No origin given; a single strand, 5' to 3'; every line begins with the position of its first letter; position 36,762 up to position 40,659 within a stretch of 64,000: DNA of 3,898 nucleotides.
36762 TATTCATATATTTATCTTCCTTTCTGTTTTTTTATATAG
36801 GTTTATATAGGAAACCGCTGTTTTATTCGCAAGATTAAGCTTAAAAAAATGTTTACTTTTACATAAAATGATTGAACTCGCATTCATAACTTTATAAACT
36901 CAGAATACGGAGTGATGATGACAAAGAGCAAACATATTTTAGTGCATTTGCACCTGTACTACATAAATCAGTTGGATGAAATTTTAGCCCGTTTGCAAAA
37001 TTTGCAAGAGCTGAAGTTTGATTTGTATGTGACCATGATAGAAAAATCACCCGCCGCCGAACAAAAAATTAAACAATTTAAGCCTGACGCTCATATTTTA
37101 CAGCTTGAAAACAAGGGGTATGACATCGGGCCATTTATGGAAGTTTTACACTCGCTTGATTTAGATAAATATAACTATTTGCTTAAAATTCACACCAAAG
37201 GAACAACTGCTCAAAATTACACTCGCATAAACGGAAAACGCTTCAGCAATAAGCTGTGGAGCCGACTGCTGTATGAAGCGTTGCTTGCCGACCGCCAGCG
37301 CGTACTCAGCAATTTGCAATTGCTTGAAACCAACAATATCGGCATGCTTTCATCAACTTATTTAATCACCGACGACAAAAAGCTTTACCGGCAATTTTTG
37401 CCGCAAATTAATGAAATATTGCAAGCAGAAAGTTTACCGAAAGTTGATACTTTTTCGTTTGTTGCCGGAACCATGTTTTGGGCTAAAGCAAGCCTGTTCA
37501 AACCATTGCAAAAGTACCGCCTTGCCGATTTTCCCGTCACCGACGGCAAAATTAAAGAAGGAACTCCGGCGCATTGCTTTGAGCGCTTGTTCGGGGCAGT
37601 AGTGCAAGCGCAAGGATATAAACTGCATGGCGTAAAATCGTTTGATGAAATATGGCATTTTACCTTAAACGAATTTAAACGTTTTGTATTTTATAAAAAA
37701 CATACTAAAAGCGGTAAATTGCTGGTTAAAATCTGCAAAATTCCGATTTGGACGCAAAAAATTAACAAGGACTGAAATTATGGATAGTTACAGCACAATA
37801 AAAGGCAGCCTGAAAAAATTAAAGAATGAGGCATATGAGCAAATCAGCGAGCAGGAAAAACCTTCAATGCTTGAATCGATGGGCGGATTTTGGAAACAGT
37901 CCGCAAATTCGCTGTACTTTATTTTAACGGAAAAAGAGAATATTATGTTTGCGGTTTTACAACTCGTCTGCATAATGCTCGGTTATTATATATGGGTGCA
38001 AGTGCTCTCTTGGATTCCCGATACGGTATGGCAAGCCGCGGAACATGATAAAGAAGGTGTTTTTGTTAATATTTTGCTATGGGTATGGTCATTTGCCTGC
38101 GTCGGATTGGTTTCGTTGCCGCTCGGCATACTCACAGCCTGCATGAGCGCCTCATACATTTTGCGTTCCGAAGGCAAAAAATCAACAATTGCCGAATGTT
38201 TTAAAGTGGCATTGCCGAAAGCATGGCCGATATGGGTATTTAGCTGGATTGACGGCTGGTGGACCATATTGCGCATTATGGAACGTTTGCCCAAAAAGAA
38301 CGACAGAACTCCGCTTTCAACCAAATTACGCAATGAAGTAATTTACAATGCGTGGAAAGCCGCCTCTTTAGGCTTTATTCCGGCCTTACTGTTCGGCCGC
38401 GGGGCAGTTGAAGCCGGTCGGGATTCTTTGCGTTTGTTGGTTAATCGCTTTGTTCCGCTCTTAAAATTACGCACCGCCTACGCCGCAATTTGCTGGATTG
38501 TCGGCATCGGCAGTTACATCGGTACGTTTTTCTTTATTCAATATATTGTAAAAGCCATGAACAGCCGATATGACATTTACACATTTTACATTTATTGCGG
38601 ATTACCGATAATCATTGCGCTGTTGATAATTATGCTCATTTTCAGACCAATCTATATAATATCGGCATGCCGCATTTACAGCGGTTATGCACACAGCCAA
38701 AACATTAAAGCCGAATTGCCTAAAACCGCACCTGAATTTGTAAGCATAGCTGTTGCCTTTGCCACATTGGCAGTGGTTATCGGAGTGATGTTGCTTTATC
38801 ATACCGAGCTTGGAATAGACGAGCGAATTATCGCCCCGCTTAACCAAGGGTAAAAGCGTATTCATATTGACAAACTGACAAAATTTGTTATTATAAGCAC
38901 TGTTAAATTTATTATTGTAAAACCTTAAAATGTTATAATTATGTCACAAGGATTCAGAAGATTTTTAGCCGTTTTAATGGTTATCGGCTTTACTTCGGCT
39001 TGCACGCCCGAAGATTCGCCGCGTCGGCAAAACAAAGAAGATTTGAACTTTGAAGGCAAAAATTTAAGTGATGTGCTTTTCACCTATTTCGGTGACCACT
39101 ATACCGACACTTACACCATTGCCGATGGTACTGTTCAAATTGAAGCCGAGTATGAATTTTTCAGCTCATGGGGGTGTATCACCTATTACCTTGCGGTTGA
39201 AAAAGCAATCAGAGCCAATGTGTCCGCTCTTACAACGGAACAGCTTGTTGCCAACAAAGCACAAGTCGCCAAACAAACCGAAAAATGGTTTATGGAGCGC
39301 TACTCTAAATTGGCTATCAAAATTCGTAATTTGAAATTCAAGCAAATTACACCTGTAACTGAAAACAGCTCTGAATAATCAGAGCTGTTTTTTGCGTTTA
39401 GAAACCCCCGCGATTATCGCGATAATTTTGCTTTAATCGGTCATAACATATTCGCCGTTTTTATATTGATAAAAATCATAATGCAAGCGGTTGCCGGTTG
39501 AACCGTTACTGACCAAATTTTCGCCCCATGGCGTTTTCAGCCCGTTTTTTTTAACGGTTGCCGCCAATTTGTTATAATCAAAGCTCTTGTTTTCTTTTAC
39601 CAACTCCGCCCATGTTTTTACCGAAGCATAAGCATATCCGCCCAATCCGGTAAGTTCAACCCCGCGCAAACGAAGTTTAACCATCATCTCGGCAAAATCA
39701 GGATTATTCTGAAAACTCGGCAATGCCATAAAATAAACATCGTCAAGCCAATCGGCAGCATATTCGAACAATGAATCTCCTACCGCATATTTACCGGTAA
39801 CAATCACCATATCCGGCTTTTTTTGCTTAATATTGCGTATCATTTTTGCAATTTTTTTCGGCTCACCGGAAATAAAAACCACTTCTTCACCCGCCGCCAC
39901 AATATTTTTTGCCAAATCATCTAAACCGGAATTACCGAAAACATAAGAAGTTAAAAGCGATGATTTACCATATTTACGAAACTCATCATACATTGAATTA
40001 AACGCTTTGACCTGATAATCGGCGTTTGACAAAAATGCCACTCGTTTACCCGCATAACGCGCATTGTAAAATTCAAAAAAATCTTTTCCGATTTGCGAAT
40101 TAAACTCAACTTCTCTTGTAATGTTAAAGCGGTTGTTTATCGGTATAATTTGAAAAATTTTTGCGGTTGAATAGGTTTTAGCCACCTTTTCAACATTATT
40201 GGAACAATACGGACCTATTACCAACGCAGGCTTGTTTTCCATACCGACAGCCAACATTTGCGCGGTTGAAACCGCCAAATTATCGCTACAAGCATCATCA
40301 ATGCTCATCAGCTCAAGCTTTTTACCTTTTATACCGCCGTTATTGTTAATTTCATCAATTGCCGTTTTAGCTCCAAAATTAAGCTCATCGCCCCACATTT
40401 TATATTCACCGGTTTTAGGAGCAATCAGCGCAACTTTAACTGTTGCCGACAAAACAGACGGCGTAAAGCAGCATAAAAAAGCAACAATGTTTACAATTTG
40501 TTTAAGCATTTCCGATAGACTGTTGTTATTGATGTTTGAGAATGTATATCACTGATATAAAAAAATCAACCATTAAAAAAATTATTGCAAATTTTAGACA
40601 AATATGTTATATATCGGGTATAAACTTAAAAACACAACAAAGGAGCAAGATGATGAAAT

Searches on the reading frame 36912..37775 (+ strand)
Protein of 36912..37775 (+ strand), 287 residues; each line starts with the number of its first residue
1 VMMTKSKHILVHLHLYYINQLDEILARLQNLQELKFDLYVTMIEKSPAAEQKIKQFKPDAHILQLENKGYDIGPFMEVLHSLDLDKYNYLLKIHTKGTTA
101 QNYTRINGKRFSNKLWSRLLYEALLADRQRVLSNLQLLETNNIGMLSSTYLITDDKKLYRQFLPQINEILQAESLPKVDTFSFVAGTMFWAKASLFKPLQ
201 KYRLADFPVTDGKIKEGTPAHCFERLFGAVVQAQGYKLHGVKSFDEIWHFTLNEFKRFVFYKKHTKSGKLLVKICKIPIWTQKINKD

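Call 40: search_protein_families(library=pfam, proteins=[window:36912-37775:+], max_evalue=0.001)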
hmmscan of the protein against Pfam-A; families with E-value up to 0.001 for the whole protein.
window:36912-37775:+ (287 aa): 1 family
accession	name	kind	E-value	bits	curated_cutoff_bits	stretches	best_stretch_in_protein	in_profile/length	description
PF05045.17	RgpF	-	2.9e-24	86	25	1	5-236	268-503/503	Rhamnan synthesis protein F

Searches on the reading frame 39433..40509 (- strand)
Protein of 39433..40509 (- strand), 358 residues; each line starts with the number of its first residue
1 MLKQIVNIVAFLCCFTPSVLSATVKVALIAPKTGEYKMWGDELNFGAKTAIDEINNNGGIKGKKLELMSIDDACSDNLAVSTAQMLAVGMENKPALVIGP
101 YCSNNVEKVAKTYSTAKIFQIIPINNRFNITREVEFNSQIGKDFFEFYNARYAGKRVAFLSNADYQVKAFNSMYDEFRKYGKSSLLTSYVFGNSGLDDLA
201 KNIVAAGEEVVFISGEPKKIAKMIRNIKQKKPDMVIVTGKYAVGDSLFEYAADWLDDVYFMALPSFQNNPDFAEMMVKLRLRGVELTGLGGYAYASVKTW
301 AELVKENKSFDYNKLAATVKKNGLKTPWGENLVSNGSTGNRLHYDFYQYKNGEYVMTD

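Call 59: search_protein_families(library=pfam, proteins=[window:39433-40509:-], max_evalue=0.00001)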
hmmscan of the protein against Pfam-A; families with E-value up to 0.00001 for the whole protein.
window:39433-40509:- (358 aa): 3 families
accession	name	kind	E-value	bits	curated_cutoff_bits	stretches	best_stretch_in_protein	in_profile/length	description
PF13458.12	Peripla_BP_6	-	1.5e-22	81.2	31.7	1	23-334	1-323/343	Periplasmic binding protein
PF13433.12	Peripla_BP_5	-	7.1e-11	42.3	27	1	25-332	2-319/363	Periplasmic binding protein domain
PF01094.35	ANF_receptor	-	8.8e-11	41.9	25.4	1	48-252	7-198/353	Receptor family ligand binding region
